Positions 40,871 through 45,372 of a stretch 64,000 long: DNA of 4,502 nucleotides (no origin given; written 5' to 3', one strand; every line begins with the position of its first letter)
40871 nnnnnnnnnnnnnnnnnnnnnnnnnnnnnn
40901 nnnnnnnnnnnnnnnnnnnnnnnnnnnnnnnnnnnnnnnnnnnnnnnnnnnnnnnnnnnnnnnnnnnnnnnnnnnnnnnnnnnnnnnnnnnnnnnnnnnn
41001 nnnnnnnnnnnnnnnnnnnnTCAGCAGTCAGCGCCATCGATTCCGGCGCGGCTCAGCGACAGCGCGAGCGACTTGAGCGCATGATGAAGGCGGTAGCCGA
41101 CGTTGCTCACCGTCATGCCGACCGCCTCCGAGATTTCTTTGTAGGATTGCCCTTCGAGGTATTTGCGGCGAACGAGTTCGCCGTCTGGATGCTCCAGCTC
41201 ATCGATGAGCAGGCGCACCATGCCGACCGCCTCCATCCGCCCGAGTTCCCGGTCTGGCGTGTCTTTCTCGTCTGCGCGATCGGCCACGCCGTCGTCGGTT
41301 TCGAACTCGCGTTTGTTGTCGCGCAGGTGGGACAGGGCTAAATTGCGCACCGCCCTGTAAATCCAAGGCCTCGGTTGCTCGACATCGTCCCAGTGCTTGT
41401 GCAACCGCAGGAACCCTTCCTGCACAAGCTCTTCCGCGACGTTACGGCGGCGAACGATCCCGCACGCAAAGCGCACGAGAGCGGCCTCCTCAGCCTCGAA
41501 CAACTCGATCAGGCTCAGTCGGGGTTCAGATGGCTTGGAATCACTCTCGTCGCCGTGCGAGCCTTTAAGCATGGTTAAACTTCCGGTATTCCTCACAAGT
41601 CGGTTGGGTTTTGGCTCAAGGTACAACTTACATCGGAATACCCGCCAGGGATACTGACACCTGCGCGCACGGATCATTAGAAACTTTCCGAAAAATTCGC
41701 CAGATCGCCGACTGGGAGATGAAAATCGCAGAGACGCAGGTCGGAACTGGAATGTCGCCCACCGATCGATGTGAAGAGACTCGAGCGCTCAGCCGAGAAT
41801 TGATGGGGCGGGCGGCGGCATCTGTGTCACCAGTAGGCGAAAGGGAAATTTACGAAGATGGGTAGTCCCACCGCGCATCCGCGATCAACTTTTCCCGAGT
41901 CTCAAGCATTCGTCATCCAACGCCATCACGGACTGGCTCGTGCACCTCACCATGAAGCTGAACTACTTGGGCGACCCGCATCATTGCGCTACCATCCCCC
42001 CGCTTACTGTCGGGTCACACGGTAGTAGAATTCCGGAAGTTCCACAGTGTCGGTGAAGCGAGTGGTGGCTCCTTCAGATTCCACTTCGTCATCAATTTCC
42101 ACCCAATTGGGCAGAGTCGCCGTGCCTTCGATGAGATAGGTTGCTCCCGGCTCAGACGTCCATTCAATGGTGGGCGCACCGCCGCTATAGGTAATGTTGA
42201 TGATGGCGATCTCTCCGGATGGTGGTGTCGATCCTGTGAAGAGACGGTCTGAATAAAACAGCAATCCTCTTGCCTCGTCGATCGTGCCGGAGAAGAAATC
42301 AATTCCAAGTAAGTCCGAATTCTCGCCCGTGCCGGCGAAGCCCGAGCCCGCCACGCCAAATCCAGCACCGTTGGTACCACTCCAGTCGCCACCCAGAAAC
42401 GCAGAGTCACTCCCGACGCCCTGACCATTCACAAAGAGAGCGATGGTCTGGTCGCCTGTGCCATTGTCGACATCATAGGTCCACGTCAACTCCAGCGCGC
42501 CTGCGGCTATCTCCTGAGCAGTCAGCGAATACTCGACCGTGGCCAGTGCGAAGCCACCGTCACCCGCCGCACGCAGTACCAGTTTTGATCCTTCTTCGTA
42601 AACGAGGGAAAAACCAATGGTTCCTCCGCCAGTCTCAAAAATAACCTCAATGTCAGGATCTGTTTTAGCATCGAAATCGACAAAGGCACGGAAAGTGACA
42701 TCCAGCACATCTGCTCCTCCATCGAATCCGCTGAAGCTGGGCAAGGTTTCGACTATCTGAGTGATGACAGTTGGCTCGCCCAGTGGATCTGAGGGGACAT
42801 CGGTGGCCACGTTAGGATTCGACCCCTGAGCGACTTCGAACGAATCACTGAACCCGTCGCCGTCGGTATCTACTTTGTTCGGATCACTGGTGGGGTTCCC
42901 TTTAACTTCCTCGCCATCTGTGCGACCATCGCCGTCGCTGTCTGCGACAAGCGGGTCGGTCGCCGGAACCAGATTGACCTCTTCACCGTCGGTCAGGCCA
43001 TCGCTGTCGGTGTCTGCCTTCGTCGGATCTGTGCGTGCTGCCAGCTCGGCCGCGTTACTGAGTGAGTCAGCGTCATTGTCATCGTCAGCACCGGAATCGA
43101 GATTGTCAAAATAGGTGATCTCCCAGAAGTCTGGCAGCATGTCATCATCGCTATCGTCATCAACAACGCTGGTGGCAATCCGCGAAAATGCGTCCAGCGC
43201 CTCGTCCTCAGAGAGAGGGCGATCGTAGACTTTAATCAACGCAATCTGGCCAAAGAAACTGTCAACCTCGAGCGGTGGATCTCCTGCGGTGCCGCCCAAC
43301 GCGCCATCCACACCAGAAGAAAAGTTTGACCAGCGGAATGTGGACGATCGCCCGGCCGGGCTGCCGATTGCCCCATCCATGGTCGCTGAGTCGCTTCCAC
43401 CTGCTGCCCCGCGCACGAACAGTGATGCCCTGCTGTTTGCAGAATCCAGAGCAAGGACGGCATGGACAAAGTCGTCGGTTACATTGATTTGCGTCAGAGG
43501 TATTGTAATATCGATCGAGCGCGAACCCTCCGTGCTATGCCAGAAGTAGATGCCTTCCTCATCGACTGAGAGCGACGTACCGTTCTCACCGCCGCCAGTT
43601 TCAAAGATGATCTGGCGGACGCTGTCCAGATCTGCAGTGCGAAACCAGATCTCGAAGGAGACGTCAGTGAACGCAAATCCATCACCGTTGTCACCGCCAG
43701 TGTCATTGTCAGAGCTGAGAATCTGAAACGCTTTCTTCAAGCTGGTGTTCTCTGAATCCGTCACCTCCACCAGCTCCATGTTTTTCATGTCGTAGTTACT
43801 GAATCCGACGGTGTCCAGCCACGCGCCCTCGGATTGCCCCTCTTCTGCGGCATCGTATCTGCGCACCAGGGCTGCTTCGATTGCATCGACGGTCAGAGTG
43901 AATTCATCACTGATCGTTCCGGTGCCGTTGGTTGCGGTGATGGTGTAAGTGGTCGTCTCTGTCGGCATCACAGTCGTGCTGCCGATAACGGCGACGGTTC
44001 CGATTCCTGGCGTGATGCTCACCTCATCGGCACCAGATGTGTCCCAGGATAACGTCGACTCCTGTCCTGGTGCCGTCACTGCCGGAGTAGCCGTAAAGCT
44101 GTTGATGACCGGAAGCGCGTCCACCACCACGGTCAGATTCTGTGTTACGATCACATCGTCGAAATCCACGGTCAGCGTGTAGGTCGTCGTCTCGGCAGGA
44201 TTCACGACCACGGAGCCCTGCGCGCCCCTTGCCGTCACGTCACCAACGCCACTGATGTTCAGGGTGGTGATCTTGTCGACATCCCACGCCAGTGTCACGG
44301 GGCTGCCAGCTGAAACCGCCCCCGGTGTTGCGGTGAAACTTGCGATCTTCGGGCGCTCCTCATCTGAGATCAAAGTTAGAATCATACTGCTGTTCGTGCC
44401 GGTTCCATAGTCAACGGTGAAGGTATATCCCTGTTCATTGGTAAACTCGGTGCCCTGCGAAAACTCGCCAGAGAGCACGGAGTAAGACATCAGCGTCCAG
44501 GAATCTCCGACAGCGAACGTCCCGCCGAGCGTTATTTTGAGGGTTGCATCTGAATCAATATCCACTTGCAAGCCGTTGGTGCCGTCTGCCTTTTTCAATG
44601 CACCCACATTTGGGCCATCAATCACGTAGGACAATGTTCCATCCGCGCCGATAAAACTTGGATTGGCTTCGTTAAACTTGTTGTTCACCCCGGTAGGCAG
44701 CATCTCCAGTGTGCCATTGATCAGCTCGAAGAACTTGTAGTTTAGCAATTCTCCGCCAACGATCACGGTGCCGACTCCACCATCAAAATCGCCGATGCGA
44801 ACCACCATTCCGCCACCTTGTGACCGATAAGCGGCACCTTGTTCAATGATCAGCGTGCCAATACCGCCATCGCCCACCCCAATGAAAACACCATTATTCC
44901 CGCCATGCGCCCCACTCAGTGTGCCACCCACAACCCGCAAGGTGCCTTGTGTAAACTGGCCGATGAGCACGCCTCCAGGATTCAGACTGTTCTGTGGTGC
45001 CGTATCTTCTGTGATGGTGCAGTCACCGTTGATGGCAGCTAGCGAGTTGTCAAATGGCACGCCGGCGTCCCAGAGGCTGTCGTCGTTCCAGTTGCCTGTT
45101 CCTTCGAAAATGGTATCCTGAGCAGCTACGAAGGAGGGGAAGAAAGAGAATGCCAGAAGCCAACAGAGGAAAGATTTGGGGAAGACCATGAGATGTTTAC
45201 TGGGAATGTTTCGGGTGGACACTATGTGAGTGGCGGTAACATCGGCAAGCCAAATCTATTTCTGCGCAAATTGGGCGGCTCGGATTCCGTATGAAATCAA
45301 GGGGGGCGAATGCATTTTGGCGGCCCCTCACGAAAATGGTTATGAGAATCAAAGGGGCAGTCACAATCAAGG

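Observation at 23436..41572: ECF sigma factor heading an ~18-kb cluster of giant envelope proteins: candidate undescribed surface-sensing/adhesion system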

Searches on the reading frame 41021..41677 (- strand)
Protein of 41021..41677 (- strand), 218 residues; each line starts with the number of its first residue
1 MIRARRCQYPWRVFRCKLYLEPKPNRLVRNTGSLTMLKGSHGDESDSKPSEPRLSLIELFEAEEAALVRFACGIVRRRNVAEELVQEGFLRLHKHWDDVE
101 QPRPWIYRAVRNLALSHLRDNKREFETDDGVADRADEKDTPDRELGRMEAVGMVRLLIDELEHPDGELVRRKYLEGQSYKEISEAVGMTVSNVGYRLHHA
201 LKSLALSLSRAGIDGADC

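Call 8: search_protein_families(library=pfam, proteins=[window:41021-41677:-], max_evalue=0.01)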
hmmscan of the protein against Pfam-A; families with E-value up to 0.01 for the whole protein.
window:41021-41677:- (218 aa): 3 families
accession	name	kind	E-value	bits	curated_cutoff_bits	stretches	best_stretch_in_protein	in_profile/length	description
PF04542.20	Sigma70_r2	-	2.5e-13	50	24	1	59-123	1-70/71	Sigma-70 region 2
PF08281.18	Sigma70_r4_2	-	3.3e-10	39.9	25.7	1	154-204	4-54/54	Sigma-70, region 4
PF04545.22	Sigma70_r4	-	0.00087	19.2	24.1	1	161-204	5-48/50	Sigma-70, region 4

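Call 9: search_protein_families(library=ncbifam, proteins=[window:41021-41677:-], max_evalue=0.01)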
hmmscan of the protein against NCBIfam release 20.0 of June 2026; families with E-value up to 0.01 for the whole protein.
window:41021-41677:- (218 aa): 79 families (the best 25 are shown)
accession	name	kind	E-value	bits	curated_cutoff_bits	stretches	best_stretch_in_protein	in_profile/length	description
TIGR02985.1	Sig70_bacteroi1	subfamily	4.7e-23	82.2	126.4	1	58-207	5-161/162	RNA polymerase sigma-70 factor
TIGR02937.1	sigma70-ECF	superfamily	2.4e-22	79.3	42.9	1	57-205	4-162/165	sigma-70 family RNA polymerase sigma factor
NF058625.1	sigma_PG0214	equivalog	6.6e-20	71.5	130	1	65-205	15-158/170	GFO_1088 family ECF-type sigma factor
NF009168.0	PRK12515.1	subfamily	1.2e-18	67.3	236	1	53-214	21-185/189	RNA polymerase sigma factor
NF007227.0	PRK09645.1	subfamily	1.8e-17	63.8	202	1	56-213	15-175/177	sigma-70 family RNA polymerase sigma factor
TIGR02983.1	SigE-fam_strep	subfamily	1.1e-16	61.1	141.55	1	57-207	9-157/162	SigE family RNA polymerase sigma factor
NF009189.0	PRK12537.1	equivalog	5.2e-16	58.7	261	1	54-204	23-177/182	RNA polymerase sigma factor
TIGR02989.1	Sig-70_gvs1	subfamily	2.8e-15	56.6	124.55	1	57-204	4-154/158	RNA polymerase sigma-70 factor, Rhodopirellula/Verrucomicrobium family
NF008893.0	PRK11924.2-3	equivalog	5.6e-15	55.3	331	1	52-138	19-109/181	RNA polymerase sigma factor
NF009167.0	PRK12514.1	equivalog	1.6e-14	54.2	265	1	56-210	22-180/180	RNA polymerase sigma factor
TIGR02950.1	SigM_subfam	subfamily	2.6e-14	53.4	147.95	1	58-205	4-155/159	RNA polymerase sigma factor, SigM family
NF007223.0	PRK09641.1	equivalog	4.2e-14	52.8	209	1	59-204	23-180/187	RNA polymerase sigma factor SigW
TIGR02959.1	SigZ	equivalog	2.9e-13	50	168.65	1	67-205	8-145/170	RNA polymerase sigma factor SigZ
NF007218.0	PRK09639.1-2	equivalog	1.9e-12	47.3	265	1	67-200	37-171/185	RNA polymerase sigma factor SigX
NF007215.0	PRK09637.1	equivalog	3.6e-12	46.7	212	1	58-204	5-150/181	RNA polymerase sigma factor SigZ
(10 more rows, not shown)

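Call 101: search_protein_families(library=padloc, proteins=[window:41024-41572:-], max_evalue=0.001)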
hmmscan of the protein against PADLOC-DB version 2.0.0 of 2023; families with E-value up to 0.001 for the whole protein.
window:41024-41572:- (183 aa): 0 families

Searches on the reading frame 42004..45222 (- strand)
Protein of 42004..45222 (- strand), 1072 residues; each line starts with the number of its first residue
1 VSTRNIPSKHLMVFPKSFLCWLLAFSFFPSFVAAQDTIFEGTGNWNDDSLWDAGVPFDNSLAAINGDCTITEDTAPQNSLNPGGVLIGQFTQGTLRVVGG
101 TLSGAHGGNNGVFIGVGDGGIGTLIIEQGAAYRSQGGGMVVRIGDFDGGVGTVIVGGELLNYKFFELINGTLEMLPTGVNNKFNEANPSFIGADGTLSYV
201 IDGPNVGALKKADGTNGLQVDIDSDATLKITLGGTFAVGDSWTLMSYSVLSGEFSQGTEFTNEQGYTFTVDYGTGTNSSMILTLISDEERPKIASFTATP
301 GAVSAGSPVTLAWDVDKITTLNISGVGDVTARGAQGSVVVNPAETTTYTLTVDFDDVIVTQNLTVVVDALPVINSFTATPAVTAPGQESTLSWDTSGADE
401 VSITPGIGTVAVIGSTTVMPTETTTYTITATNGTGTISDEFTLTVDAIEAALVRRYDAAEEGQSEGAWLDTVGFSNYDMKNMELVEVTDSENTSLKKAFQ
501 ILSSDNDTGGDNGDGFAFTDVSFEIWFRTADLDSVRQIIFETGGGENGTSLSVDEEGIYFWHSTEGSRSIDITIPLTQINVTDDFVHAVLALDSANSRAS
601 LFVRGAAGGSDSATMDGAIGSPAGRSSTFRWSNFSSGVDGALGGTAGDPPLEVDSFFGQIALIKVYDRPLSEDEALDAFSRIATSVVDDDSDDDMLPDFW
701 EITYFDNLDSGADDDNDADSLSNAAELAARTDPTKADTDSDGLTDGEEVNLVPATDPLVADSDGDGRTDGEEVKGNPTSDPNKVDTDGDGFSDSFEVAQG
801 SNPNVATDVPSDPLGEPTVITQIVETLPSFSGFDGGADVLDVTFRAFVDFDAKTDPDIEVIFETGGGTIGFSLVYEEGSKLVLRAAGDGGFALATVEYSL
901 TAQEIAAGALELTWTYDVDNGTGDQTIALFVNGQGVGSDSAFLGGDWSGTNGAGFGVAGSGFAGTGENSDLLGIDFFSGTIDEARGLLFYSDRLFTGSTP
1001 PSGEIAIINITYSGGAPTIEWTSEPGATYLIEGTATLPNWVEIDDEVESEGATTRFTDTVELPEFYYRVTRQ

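Call 12: search_protein_families(library=pfam, proteins=[window:42004-45222:-], max_evalue=0.001)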
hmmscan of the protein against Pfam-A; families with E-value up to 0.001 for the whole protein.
window:42004-45222:- (1072 aa): 2 families
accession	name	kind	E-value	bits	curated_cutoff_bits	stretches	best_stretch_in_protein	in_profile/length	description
PF18884.5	TSP3_bac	-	1.1e-14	54.3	25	1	785-806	1-22/22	Bacterial TSP3 repeat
PF13385.13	Laminin_G_3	-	2.4e-06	28.2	27.6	1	516-674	14-149/151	Concanavalin A-like lectin/glucanases superfamily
